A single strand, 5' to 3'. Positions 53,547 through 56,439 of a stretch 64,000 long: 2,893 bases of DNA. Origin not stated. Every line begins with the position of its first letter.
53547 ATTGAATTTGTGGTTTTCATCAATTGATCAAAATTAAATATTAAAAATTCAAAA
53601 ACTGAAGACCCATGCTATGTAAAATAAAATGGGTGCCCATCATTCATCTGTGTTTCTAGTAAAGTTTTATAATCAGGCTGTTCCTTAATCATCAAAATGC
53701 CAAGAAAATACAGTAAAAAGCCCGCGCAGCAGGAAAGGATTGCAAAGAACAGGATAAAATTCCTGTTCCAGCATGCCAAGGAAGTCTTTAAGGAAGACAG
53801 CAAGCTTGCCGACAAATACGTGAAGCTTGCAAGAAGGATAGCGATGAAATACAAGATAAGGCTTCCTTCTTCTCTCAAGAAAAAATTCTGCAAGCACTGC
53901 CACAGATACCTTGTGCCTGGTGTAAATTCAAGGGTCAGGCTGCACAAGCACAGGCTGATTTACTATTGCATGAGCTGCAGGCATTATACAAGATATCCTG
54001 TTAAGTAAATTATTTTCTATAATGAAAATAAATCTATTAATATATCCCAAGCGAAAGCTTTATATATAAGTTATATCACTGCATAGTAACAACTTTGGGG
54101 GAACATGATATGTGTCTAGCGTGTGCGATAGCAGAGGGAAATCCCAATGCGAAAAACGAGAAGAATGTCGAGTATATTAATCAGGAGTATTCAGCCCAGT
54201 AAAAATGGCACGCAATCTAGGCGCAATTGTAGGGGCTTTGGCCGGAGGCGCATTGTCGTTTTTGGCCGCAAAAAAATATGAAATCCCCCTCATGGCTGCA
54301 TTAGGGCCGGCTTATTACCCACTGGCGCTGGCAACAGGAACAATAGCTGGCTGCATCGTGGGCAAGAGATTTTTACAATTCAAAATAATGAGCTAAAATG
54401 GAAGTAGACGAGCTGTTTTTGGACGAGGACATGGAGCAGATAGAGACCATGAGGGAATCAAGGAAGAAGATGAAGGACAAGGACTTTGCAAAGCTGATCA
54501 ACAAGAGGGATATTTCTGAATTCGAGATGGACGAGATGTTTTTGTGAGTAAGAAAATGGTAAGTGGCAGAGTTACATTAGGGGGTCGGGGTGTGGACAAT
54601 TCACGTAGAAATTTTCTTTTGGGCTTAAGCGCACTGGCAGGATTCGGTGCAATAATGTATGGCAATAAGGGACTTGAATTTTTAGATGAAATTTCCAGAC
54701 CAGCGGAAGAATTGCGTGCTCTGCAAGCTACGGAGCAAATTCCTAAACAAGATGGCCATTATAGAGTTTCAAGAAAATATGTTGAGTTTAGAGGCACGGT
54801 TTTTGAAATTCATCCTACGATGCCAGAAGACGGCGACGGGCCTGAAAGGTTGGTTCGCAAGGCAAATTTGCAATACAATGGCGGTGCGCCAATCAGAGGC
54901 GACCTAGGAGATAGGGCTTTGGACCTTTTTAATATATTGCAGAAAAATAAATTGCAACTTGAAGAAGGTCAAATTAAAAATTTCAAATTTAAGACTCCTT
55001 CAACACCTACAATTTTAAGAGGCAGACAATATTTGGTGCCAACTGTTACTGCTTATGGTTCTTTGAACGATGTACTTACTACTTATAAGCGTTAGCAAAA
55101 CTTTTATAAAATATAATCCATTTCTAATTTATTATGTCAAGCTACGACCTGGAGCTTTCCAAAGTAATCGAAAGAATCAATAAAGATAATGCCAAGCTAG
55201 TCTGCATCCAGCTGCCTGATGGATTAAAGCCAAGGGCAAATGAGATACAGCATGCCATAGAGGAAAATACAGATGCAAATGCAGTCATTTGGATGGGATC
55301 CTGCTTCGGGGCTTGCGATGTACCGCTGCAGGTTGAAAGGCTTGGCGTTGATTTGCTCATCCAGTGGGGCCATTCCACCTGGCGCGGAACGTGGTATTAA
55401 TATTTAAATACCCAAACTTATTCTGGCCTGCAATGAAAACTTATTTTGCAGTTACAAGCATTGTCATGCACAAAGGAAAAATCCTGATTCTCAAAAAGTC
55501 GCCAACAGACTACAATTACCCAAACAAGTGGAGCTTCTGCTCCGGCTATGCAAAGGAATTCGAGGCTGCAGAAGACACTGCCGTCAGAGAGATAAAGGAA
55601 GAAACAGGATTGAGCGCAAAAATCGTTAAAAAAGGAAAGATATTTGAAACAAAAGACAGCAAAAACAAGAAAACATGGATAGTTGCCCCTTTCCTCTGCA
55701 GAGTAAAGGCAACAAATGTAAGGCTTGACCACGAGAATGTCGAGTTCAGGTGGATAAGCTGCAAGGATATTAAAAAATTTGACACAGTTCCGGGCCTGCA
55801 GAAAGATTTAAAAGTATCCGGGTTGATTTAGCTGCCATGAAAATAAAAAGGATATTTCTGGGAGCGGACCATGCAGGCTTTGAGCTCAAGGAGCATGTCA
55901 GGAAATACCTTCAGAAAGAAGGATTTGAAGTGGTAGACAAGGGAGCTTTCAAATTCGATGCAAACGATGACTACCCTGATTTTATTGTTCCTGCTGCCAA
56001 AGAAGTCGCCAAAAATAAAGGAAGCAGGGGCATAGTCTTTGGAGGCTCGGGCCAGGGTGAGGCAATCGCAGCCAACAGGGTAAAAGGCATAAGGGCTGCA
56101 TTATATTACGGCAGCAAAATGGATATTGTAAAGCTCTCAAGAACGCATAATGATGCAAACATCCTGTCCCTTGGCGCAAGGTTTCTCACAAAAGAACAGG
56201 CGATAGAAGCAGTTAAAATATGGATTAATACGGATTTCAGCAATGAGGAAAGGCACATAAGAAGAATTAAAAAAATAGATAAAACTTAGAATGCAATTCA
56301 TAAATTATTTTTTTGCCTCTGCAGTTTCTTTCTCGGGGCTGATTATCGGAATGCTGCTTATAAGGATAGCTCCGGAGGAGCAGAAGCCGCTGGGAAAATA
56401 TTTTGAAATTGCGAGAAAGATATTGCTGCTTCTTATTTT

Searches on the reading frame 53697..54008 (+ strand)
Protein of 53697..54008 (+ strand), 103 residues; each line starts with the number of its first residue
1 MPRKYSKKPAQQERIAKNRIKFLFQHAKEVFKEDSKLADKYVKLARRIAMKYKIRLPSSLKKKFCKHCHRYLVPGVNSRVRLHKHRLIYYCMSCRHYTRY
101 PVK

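Call 37: search_protein_families(library=pfam, proteins=[window:53697-54008:+], max_evalue=0.001)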
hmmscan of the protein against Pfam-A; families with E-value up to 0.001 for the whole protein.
window:53697-54008:+ (103 aa): 1 family
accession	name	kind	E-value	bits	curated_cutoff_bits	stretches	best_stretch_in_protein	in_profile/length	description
PF04032.22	Rpr2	-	8.4e-20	71.3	29.3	1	19-95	1-90/90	RNAse P Rpr2/Rpp21/SNM1 subunit domain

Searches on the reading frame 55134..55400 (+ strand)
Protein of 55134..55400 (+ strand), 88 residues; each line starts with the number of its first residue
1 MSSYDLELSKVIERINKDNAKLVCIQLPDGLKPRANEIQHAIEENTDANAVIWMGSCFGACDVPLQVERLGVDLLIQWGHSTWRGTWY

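Call 52: search_protein_families(library=pfam, proteins=[window:55134-55400:+], max_evalue=0.001)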
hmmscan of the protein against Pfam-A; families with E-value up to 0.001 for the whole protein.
window:55134-55400:+ (88 aa): 1 family
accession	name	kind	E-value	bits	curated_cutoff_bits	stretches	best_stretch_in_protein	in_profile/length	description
PF01866.22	Diphthamide_syn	-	9.3e-12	45.4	33.2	1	27-82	1-56/302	Putative diphthamide synthesis protein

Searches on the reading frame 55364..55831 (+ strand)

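Call 51: search_protein_families(library=pfam, proteins=[window:55364-55831:+], max_evalue=0.001)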
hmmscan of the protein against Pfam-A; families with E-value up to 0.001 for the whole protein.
window:55364-55831:+ (155 aa): 1 family
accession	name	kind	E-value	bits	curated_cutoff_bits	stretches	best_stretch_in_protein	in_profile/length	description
PF00293.34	NUDIX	-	3.4e-17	63.1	21.1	1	33-141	8-123/134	NUDIX domain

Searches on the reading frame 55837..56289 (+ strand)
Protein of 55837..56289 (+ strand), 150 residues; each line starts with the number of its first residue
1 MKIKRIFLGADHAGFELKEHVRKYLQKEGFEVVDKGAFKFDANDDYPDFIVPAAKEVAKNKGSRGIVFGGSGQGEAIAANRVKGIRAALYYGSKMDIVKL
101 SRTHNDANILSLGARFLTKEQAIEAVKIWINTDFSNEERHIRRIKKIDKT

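Call 51: search_protein_families(library=pfam, proteins=[window:55837-56289:+], max_evalue=0.001)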
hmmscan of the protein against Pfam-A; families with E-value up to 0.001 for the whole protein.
window:55837-56289:+ (150 aa): 1 family
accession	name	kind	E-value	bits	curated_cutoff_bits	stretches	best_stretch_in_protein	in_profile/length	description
PF02502.23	LacAB_rpiB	-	7.5e-48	162.4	24.7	1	6-147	1-138/138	Ribose/Galactose Isomerase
